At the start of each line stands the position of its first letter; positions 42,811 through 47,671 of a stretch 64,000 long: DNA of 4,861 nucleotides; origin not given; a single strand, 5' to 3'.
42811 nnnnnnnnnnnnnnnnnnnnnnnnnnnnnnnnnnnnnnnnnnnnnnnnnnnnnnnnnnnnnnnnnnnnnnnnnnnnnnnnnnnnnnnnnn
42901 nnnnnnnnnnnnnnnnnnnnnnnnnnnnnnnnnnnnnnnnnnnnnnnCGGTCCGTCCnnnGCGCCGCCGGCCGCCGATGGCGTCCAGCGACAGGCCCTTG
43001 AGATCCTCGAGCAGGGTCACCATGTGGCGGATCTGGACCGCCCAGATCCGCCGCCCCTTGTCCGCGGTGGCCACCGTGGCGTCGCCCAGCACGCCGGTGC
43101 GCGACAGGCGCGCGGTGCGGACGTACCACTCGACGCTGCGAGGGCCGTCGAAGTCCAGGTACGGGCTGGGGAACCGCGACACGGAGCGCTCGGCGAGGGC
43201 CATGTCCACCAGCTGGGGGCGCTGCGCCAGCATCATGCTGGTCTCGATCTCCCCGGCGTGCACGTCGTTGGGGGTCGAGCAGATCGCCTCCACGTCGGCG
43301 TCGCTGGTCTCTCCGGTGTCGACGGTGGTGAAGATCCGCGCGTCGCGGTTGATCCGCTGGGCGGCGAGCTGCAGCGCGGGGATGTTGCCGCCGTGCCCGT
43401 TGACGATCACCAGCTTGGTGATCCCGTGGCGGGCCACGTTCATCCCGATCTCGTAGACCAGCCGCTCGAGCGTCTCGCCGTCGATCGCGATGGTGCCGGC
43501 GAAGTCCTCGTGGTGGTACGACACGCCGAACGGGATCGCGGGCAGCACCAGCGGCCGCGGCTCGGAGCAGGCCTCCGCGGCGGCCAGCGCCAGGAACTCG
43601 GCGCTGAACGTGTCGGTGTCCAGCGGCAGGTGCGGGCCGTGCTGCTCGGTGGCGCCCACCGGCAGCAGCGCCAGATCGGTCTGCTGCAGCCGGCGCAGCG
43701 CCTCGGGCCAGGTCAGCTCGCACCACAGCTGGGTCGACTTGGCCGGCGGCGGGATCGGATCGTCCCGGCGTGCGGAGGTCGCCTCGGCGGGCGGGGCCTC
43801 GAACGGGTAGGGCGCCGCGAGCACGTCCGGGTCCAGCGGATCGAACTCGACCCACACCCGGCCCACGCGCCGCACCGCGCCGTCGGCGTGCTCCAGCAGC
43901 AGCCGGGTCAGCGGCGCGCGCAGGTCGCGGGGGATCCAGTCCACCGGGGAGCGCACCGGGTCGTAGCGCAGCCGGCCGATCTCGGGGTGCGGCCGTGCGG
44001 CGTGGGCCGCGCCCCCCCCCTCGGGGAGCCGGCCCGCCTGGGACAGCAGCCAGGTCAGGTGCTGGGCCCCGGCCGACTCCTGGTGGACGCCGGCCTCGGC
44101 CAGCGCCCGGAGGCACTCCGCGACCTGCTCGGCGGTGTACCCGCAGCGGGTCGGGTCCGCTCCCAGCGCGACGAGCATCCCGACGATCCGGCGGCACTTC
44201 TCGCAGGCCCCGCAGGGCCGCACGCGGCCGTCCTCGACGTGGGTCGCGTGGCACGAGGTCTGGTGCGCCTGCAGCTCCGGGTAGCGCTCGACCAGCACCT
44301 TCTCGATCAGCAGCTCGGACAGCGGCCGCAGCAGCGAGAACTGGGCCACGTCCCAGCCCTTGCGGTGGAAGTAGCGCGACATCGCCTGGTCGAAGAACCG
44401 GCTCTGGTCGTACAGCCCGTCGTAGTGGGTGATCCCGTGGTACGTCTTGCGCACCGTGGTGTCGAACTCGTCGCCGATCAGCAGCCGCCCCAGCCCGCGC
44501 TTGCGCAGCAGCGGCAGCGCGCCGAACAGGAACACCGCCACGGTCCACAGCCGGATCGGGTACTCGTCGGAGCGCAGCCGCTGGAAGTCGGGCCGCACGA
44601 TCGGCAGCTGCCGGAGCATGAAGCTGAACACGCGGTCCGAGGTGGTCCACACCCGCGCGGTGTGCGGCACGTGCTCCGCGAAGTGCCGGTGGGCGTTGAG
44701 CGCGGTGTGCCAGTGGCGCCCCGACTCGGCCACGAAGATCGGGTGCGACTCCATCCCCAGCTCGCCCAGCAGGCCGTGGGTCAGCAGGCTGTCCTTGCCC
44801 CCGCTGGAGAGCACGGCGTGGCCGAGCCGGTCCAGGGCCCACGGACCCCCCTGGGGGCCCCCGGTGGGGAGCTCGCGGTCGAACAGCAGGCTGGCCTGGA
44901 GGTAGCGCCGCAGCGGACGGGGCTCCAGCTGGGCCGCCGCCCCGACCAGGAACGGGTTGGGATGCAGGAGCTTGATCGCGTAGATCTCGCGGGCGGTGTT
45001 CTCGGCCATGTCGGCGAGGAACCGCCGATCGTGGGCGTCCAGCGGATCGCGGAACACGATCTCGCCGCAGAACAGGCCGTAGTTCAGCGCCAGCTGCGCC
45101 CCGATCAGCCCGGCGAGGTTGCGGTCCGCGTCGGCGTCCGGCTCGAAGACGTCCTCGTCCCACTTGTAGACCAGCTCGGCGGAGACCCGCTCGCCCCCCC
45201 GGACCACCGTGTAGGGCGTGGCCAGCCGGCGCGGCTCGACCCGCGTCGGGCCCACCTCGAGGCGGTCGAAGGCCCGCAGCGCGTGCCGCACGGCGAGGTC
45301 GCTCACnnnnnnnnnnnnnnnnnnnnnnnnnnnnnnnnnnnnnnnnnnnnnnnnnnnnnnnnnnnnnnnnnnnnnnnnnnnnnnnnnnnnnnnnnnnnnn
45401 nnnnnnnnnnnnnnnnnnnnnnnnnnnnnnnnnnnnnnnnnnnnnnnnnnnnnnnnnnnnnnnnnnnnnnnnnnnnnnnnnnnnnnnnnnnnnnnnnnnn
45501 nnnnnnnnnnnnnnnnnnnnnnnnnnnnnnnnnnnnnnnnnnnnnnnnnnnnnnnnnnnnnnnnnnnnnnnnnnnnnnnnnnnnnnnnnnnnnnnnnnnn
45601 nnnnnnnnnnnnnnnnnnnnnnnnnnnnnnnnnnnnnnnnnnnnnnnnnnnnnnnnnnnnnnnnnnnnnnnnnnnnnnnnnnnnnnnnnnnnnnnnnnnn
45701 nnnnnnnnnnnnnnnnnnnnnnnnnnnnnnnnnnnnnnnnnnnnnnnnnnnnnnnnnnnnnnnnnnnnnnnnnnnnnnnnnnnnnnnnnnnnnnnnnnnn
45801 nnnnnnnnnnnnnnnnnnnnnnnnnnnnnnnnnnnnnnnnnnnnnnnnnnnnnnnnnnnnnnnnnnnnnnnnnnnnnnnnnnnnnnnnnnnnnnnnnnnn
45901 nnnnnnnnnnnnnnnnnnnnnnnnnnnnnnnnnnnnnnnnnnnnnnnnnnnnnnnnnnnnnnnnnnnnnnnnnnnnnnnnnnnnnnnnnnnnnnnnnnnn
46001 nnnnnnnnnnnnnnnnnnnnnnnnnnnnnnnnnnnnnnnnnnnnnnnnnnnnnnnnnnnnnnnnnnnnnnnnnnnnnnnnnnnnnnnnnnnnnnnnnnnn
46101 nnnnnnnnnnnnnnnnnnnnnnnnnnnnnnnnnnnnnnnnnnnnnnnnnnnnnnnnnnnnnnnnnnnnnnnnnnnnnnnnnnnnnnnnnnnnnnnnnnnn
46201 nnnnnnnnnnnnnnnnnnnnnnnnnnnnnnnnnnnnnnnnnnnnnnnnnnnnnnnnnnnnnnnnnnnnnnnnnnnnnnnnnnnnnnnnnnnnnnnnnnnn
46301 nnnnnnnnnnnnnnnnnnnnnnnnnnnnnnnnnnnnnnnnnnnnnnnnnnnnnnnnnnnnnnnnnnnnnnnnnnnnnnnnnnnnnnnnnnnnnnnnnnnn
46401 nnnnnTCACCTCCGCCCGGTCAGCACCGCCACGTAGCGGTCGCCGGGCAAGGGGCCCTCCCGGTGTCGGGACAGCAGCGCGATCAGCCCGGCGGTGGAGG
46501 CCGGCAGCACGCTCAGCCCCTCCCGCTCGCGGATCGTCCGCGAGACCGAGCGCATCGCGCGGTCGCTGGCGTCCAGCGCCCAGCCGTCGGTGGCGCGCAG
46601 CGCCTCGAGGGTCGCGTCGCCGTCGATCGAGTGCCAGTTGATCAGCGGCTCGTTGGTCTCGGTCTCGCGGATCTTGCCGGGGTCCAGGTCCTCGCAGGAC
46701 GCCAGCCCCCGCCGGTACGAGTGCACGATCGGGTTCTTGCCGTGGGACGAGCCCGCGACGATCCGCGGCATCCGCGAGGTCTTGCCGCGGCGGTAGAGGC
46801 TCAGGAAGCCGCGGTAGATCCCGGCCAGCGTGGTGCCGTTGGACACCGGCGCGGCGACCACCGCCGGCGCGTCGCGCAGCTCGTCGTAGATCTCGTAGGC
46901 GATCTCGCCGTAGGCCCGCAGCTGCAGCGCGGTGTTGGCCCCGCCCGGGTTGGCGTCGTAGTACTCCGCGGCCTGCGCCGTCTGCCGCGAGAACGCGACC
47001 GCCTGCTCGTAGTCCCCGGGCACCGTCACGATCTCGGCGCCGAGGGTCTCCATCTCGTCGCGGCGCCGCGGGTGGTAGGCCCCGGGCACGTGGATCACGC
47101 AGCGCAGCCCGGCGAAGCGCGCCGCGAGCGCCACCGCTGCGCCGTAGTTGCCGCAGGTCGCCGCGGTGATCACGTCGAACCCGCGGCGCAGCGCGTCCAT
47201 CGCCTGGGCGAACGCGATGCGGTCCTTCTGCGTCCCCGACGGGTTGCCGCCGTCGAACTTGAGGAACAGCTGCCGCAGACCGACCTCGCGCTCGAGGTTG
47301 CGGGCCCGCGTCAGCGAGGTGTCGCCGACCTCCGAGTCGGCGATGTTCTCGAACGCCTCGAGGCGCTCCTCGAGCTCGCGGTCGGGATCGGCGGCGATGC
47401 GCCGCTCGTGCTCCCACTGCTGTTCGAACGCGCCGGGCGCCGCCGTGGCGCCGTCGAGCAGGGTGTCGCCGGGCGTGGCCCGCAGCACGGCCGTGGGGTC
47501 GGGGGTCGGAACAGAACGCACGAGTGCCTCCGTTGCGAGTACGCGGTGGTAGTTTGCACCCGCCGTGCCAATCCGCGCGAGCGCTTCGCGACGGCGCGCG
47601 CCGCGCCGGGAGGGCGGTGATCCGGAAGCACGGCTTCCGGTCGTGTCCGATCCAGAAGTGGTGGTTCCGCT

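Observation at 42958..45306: Unusual single-polypeptide fusion of a PP-loop ATP pyrophosphatase domain and a creatininase-family domain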

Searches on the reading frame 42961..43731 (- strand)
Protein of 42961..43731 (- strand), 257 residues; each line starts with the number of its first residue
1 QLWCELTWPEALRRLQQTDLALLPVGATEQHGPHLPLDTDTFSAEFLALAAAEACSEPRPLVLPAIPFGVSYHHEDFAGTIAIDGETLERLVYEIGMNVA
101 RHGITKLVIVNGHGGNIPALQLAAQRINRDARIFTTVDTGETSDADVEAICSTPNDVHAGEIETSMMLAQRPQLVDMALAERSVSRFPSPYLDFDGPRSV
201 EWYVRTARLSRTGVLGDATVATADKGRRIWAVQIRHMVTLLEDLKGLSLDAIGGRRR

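Call 66: search_solved_structures(query=window:42961-43731:-, max_evalue=0.00001, show_alignments=3)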
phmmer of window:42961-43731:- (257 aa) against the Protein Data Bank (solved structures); distinct sequences matched with E-value up to 0.00001: 8.
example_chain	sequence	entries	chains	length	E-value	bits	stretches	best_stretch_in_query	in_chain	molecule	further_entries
1q3k_A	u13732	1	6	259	8e-20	74.4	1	5-117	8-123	creatininase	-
3a6h_A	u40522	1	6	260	9.3e-19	70.9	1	5-236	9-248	Creatinine amidohydrolase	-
3a6e_A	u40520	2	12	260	9.5e-19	70.9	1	5-117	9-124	Creatinine amidohydrolase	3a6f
3a6j_A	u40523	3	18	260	9.9e-19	70.8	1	5-117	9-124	Creatinine amidohydrolase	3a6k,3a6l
1j2t_A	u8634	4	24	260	9.9e-19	70.8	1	5-117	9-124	creatinine amidohydrolase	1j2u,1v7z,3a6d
3a6g_A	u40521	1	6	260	1e-18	70.8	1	5-236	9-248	Creatinine amidohydrolase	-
3no4_A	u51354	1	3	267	3e-18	69.3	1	7-124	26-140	creatinine amidohydrolase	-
3lub_A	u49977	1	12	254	6.3e-16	61.6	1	17-244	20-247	Putative creatinine amidohydrolase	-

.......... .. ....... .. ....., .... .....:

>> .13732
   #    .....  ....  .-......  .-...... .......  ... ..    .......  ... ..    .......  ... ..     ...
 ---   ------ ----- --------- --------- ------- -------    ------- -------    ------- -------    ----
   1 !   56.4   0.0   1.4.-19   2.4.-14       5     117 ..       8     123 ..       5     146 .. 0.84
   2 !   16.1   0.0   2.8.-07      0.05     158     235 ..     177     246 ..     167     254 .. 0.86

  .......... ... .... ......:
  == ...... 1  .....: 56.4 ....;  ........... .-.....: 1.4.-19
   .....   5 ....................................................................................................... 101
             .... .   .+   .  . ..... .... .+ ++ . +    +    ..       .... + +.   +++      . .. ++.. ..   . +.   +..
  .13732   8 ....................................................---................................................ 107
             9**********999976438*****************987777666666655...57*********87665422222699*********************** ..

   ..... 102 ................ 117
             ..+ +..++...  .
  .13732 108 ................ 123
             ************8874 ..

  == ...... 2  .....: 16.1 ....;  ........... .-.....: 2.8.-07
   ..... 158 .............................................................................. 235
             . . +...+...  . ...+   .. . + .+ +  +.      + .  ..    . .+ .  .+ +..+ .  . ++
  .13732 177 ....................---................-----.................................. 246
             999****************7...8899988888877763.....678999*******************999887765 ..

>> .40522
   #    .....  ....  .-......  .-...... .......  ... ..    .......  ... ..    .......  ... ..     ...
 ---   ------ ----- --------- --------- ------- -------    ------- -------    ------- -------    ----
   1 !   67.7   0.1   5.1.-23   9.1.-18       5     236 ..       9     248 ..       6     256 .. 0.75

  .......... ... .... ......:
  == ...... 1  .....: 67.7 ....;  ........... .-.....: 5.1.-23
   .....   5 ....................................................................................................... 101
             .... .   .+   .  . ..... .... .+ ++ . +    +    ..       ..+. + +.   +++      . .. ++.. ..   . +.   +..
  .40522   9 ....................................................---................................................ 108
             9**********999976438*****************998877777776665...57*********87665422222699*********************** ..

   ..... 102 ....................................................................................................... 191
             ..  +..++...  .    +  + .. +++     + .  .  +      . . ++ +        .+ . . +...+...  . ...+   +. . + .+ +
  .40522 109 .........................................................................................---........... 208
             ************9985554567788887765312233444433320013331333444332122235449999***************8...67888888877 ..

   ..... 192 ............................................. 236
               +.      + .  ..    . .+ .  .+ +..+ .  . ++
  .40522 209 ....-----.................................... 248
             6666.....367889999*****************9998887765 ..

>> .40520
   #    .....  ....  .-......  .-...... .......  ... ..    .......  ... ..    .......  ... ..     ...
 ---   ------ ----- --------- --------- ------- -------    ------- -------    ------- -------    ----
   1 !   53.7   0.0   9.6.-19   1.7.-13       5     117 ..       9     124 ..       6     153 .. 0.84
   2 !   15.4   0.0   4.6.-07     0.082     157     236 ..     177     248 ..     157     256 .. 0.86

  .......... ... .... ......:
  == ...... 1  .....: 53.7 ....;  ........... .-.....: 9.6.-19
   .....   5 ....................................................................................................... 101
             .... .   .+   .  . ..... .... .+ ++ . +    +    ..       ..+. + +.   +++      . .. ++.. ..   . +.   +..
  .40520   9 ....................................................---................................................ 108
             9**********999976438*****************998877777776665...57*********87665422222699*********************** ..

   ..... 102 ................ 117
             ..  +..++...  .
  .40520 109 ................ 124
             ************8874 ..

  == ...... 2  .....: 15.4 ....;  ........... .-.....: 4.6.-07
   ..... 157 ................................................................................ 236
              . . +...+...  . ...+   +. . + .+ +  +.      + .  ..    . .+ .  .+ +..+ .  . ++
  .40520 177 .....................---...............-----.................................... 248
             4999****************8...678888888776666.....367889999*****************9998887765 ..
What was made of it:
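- On Creatinine amidohydrolase proper (TIGR04448): NGHYEN of creatininase is NGHGGN here (call 66).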

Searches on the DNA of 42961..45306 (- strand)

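Call 69: search_rna_families(sources=[L001, L002, L008, L009, L011, L012, L016], threshold=gathering)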
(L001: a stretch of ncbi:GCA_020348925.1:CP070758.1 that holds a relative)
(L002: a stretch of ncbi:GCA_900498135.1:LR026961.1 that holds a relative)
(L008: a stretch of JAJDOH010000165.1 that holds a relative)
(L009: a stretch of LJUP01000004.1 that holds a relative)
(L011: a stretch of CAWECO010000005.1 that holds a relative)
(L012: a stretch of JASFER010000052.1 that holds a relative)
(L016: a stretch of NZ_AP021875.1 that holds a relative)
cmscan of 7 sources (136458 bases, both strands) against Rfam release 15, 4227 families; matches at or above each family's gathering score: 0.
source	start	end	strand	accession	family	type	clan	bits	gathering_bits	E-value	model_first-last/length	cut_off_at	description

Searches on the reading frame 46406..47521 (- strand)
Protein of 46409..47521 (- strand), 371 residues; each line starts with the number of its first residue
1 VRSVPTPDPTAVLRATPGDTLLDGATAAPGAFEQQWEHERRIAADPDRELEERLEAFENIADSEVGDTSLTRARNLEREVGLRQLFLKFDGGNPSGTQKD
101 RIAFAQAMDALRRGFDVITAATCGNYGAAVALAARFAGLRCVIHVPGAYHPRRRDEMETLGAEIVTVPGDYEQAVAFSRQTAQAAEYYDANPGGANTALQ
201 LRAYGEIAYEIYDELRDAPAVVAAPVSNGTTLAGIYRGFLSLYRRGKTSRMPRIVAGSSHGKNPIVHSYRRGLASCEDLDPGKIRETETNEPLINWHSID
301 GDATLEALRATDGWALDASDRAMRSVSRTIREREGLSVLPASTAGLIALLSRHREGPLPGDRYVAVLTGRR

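Call 10: search_protein_families(library=pfam, proteins=[window:46406-47488:-], max_evalue=0.001)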
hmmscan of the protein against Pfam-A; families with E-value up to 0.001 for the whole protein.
window:46406-47488:- (360 aa): 1 family
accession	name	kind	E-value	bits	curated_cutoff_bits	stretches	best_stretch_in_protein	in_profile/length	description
PF00291.31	PALP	-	6.7e-56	190.2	35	1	53-358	4-295/295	Pyridoxal-phosphate dependent enzyme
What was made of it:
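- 46406..47521 (-): Gene 1 of the cassette: ThrC-like PLP enzyme (PF00291), about 371 aa. The likely start is the GTG at 47521, with a GGAGG Shine-Dalgarno at 47528-47532. Its stop overlaps the start of gene 2. Pfam PALP E 6.7e-56 (call 10).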

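Call 11: search_protein_families(library=ncbifam, proteins=[window:46406-47488:-], max_evalue=0.001)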
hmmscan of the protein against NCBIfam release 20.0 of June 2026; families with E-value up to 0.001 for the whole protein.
window:46406-47488:- (360 aa): 40 families (the best 25 are shown)
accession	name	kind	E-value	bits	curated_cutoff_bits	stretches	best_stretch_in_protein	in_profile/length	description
NF004996.0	PRK06381.1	equivalog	2.1e-126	421.2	266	1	52-360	11-318/319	threonine synthase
NF006050.0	PRK08197.1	equivalog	3.2e-29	101.9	303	1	55-356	79-376/406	threonine synthase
NF004170.0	PRK05638.1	equivalog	3e-28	98.6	421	1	52-358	62-353/442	threonine synthase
TIGR00260.1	thrC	equivalog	1.4e-24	86.9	167.1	1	41-358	6-333/340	threonine synthase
NF005035.0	PRK06450.1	equivalog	4.1e-22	78.4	301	1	73-258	66-246/338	threonine synthase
NF006205.0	PRK08329.1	equivalog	6.4e-18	64.8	358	1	72-253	72-250/347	threonine synthase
NF006094.0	PRK08246.1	subfamily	2.3e-17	63.3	331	1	40-226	7-187/310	serine/threonine dehydratase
NF007989.0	PRK10717.1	equivalog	5.9e-17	61.7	387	1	52-226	10-196/334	cysteine synthase A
NF008735.0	PRK11761.1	equivalog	3e-16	59.5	413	1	52-174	8-131/296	cysteine synthase CysM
TIGR01136.1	cysKM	subfamily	3e-15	56.3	344.15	1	53-226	4-182/299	cysteine synthase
TIGR01138.1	cysM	equivalog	4.3e-14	52.7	394.2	1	53-174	5-131/290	cysteine synthase B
NF009057.0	PRK12391.1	equivalog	4.9e-14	51.8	366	1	57-161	80-189/441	TrpB-like pyridoxal phosphate-dependent enzyme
NF040741.1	ornith_OrtB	equivalog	8.1e-14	50.9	550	1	51-229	54-247/464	2-amino-4-oxopentanoate thiolase subunit OrtB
NF005292.0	PRK06815.1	equivalog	2.8e-13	49.6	371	1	47-224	12-186/320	threonine/serine dehydratase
TIGR01137.1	cysta_beta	equivalog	1e-12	47.5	510.25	1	52-226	7-189/457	cystathionine beta-synthase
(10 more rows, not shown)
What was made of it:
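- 46406..47521 (-): NCBIfam PRK06381 'threonine synthase', 421 bits against a cut-off of 266 (call 11).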

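Call 49: search_solved_structures(query=window:46406-47488:-, max_evalue=1e-10)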
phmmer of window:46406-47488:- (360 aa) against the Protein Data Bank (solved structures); distinct sequences matched with E-value up to 1e-10: 31.
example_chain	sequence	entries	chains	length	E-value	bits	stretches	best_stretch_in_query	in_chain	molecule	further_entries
2zsj_A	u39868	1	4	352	1.4e-24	90.3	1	54-358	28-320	Threonine synthase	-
2d1f_A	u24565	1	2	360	1.2e-22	83.9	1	55-358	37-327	Threonine synthase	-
6cgq_A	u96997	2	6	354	1.2e-22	83.9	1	54-359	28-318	Threonine synthase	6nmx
1uim_A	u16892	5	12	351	1.1e-20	77.5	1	67-358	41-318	Threonine Synthase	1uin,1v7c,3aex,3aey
1o58_A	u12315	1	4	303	2.1e-12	50.3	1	72-235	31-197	O-acetylserine sulfhydrylase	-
8stw_A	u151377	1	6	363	2.2e-12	50.2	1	53-160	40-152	Cystathionine beta-synthase, K384N variant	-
1m54_A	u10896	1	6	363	2.2e-12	50.2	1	53-160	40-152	CYSTATHIONINE BETA-SYNTHASE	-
5mms_A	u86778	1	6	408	2.9e-12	49.8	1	52-160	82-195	Cystathionine beta-synthase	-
1jbq_A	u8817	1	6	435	3.5e-12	49.5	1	53-160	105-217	CYSTATHIONINE BETA-SYNTHASE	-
9sqq_A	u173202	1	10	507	5.3e-12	49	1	53-160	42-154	Cystathionine beta-synthase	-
9shm_A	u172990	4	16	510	5.4e-12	48.9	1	53-160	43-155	Cystathionine beta-synthase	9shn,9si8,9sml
2jc3_A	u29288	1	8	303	5.5e-12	48.9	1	49-169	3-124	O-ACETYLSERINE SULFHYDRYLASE B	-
4l27_B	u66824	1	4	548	6.3e-12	48.7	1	53-160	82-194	Cystathionine beta-synthase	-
4l0d_A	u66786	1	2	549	6.3e-12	48.7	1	53-160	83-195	Cystathionine beta-synthase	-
4l3v_B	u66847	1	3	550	6.3e-12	48.7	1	53-160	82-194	Cystathionine beta-synthase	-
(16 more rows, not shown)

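Call 73: list_cluster_members(proteins=[P0001, window:46409-47488:-, window:45306-46409:-, window:41883-42947:-])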
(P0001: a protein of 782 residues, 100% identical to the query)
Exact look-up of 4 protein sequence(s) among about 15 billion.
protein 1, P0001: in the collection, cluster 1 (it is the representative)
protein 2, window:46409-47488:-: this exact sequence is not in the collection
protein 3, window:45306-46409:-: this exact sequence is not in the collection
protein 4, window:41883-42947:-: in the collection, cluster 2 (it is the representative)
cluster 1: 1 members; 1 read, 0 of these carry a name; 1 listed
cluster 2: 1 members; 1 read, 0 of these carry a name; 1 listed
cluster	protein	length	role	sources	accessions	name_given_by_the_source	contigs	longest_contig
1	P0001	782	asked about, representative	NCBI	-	-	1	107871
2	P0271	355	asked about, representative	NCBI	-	-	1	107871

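Call 92: search_protein_families(library=padloc, proteins=[window:46409-47521:-], max_evalue=0.1)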
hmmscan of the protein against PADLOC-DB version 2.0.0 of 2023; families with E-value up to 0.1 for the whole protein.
window:46409-47521:- (371 aa): 1 family
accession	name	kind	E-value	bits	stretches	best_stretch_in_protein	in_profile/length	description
PDLC02645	DrmMI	-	0.016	11.4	1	283-329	117-162/772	DrmMI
